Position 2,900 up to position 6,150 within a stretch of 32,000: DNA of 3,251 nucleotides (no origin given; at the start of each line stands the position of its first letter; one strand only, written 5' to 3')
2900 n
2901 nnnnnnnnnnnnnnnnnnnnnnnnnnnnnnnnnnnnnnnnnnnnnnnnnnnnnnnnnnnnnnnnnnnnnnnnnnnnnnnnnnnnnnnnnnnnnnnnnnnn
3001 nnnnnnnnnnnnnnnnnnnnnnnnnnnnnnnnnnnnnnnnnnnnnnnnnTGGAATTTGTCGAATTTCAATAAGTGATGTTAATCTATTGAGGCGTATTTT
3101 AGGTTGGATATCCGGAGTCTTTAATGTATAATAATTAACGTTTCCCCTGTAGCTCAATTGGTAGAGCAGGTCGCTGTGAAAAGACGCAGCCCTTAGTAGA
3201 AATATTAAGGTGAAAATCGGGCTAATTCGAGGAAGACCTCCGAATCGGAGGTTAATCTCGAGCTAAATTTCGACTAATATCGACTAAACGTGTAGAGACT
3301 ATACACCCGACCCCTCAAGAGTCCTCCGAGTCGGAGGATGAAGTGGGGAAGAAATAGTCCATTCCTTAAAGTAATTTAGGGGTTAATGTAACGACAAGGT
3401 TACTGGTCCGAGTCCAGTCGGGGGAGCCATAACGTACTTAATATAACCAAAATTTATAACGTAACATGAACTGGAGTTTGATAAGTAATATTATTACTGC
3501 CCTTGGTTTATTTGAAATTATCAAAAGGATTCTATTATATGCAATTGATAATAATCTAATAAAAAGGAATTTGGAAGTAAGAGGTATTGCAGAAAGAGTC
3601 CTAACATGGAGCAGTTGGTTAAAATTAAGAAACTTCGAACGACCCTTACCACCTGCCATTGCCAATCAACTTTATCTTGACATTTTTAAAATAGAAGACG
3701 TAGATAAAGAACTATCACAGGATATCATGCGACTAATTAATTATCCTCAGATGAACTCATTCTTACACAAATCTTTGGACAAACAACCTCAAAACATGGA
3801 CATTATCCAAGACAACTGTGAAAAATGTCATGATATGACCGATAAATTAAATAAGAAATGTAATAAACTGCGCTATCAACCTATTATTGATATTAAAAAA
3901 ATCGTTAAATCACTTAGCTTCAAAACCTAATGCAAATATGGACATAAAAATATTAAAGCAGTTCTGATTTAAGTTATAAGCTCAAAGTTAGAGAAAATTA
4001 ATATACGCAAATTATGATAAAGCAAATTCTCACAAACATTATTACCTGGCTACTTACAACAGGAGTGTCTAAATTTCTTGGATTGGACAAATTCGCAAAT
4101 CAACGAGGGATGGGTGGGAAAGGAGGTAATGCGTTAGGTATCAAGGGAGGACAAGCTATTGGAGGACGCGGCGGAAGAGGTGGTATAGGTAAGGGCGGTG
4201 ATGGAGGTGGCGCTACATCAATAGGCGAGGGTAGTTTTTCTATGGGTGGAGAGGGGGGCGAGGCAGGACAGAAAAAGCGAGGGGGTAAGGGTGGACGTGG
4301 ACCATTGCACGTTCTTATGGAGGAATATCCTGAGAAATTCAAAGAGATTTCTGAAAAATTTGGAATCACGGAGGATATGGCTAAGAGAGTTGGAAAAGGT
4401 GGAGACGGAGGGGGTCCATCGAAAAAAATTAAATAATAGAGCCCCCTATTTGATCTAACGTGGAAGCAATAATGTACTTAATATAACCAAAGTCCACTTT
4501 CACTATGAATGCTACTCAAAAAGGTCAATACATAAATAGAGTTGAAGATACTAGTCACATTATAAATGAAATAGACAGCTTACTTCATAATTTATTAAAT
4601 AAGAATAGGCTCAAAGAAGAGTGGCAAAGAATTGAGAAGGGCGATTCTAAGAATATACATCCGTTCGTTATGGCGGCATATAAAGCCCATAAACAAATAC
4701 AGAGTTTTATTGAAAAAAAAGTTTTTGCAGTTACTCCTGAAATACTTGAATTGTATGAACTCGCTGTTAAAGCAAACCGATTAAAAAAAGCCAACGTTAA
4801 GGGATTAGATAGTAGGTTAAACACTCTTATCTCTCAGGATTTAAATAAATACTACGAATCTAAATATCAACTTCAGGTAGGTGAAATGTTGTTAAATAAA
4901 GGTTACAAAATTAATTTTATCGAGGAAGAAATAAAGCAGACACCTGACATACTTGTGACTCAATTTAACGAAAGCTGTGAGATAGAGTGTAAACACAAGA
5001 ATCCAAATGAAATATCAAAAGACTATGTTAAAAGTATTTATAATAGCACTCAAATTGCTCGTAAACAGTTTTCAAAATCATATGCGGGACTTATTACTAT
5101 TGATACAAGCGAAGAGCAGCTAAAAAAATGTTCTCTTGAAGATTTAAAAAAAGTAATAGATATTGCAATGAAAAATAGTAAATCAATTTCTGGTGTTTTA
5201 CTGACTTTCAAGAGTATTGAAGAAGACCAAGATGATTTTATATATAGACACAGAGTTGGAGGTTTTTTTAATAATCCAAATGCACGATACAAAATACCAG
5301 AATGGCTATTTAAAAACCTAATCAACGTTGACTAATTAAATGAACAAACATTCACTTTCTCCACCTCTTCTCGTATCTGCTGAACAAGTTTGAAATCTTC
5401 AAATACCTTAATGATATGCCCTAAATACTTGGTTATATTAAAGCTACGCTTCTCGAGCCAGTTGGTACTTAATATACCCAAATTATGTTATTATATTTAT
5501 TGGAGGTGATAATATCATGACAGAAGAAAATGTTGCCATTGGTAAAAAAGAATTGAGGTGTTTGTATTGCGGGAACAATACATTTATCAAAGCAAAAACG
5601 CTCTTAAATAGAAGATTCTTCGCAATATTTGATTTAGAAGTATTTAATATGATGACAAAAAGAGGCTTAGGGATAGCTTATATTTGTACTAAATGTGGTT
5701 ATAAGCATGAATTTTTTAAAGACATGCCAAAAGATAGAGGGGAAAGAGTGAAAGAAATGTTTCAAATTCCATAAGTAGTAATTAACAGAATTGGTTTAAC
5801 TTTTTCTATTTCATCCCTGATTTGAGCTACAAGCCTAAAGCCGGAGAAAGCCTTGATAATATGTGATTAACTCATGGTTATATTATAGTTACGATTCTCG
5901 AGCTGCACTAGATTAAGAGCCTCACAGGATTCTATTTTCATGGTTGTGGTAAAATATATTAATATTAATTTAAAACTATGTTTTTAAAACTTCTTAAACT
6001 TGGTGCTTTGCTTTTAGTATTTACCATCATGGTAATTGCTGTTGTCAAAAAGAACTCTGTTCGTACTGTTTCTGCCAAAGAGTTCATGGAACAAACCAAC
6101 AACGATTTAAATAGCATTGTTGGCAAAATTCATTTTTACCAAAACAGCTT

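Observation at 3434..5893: R-motif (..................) repeated before four ORFs, with inverted copies bracketing single-gene segments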

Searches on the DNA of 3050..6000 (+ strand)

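Call 8: search_rna_families(source=window, start=3050, end=3500, threshold=evalue, max_evalue=10, show_alignments=2)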
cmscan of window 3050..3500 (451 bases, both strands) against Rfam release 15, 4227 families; matches with E-value up to 10: 4.
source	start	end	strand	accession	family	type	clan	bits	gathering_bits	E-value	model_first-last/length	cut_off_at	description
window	3166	3381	+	RF00028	Intron_gpI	Intron;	-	66.4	50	8.8e-17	1-253/253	no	Group I catalytic intron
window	3231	3268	-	RF01813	rdlD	Gene; antitoxin;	-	20.7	50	0.09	1-66/66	no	rdlD antitoxin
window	3384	3461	+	RF01201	snR40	Gene; snRNA; snoRNA; CD-box;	CL00054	16.3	50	1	1-93/93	no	Small nucleolar RNA snR40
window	3228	3260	-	RF01263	snR191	Gene; snRNA; snoRNA; HACA-box;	CL00043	12.9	46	1.5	142-174/273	no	Small nucleolar RNA snR191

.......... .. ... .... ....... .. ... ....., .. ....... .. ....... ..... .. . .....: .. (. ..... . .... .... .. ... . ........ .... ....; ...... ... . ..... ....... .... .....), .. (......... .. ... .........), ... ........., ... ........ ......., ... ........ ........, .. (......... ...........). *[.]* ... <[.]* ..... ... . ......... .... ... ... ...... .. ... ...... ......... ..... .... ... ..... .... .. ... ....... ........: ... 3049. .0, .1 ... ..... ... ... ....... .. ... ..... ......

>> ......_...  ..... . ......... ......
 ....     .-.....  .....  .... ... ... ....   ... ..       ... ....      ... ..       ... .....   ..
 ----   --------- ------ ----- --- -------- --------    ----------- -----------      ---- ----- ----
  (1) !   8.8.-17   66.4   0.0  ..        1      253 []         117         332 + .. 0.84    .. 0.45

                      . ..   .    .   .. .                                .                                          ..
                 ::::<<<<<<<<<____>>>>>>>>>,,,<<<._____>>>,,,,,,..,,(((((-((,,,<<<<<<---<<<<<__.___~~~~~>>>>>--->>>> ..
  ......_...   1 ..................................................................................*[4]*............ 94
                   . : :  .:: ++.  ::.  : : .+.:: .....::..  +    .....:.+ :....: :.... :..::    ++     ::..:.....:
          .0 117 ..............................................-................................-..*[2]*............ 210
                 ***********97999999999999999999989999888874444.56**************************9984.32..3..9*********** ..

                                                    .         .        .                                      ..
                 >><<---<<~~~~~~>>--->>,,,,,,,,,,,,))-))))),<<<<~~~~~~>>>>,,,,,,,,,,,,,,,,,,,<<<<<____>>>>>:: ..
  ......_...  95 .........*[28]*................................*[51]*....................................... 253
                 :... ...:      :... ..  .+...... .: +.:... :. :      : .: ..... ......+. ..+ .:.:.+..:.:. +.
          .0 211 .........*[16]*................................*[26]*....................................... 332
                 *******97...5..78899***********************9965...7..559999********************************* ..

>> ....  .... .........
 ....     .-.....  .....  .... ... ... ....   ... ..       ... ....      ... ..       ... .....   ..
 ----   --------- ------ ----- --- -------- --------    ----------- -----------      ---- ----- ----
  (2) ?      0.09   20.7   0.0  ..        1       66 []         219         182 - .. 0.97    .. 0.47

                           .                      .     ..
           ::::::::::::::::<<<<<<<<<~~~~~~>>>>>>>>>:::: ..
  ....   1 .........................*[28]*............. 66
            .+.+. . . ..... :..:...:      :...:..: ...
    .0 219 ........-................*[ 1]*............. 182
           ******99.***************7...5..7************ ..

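Call 10: search_dna_similar(query=window:3100-6000:+, collection=phages, mode=distant)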
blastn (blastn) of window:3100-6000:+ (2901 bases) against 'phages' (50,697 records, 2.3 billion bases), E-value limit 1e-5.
No match.

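Call 36: search_rna_families(source=L037, start=4300, end=4720, threshold=evalue, max_evalue=10, show_alignments=2)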
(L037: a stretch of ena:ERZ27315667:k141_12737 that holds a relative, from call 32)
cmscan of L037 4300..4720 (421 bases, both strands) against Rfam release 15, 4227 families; matches with E-value up to 10: 1.
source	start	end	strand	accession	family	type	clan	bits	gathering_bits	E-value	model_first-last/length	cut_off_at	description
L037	4490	4631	+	RF00393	SNORA8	Gene; snRNA; snoRNA; HACA-box;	CL00026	13.4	38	8.7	1-139/139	no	Small nucleolar RNA SNORA8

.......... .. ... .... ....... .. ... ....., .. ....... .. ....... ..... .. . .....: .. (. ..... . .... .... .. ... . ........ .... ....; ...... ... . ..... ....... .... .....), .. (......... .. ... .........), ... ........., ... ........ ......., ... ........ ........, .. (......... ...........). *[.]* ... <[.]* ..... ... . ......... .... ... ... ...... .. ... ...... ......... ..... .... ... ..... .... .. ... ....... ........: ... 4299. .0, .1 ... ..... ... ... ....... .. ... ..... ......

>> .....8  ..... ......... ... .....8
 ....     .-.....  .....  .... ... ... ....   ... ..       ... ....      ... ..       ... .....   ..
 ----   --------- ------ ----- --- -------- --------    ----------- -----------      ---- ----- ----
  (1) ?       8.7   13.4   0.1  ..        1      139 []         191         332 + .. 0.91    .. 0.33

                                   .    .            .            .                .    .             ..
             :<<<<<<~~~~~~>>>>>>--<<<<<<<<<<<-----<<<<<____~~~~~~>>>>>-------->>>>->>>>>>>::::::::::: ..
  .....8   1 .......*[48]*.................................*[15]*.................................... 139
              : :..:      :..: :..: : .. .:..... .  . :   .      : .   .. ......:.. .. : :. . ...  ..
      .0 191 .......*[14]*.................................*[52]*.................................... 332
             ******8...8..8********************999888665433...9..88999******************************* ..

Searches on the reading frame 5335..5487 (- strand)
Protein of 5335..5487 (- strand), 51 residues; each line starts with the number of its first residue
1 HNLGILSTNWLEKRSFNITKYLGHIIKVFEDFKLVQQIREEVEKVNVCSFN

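Call 18: search_protein_families(library=pfam, proteins=[window:5335-5481:-], max_evalue=10)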
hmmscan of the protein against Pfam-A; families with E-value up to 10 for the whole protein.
seq(49 aa): 1 family
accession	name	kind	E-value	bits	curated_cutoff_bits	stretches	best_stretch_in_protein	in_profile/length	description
PF13469.12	Sulfotransfer_3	-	0.11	13.1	27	1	6-43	101-138/216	Sulfotransferase family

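Call 29: find_homologous_proteins(query=window:5335-5487:-, max_evalue=10)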
Query seq(51 aa) (51 aa): 8 proteins with E <= 10 among 8 candidates.
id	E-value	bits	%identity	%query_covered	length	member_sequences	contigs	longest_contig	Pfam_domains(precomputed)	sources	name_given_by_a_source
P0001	1.7e-14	70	81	82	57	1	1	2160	-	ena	-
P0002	1.2e-13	67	83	78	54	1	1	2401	-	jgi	jgi:hypothetical protein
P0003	1.4e-11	61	75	86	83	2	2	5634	-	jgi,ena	-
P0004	4.7e-11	59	84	73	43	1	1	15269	-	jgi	jgi:hypothetical protein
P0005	1.7e-10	58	84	73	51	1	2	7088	-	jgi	-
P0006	8.6e-10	55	73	80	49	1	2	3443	-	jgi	-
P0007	3.7e-9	53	80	69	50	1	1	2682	-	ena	-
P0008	1.1e-6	46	66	75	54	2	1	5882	-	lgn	-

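Call 31: find_encoding_contigs(protein=P0004, flank=8000, max_places=4)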
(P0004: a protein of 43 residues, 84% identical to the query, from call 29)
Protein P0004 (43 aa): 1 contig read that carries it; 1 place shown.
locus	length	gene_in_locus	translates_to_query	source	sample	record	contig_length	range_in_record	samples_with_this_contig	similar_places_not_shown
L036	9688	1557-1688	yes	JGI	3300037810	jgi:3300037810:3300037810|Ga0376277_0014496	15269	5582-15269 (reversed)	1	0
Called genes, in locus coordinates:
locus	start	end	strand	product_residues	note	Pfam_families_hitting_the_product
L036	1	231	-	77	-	?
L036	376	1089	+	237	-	PF00117:GATase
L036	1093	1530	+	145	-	PF09391:DUF2000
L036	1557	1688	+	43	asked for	-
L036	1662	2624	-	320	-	PF18780:HNH_repeat (faint)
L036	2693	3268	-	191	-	PF28190:MMSYN1_0478 (faint)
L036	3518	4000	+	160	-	PF01243:PNPOx_N (weak)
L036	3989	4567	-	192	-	PF13482:RNase_H_2 (weak), PF10108:DNA_pol_B_exo2 (faint)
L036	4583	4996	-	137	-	-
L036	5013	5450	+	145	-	PF09424:YqeY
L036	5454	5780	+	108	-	PF04977:DivIC (weak)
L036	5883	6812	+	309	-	PF00535:Glycos_transf_2, PF10111:Glyco_tranf_2_2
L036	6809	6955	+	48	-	-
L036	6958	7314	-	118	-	PF18895:T4SS_pilin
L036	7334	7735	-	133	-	-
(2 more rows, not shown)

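Call 32: find_encoding_contigs(protein=P0003, flank=6000, max_places=4)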
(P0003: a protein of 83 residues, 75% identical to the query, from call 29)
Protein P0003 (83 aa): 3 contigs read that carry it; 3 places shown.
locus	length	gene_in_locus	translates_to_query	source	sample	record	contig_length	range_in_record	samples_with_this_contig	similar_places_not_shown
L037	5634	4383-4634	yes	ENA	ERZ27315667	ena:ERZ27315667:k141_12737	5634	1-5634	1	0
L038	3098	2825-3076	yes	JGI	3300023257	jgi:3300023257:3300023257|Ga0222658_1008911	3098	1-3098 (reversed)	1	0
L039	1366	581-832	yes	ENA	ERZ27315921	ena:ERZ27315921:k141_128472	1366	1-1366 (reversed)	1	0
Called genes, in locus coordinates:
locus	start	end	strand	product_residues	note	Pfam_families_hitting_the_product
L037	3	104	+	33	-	?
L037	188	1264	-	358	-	PF01926:MMR_HSR1, PF02421:FeoB_N (weak), PF06071:YchF-GTPase_C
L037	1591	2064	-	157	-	-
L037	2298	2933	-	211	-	-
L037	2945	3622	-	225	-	PF03734:YkuD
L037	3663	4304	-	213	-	PF04294:VanW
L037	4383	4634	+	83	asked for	-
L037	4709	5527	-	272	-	-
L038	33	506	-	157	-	-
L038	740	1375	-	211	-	-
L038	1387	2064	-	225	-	PF03734:YkuD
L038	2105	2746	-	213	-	PF04294:VanW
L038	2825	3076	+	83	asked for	-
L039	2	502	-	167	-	?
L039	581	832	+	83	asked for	-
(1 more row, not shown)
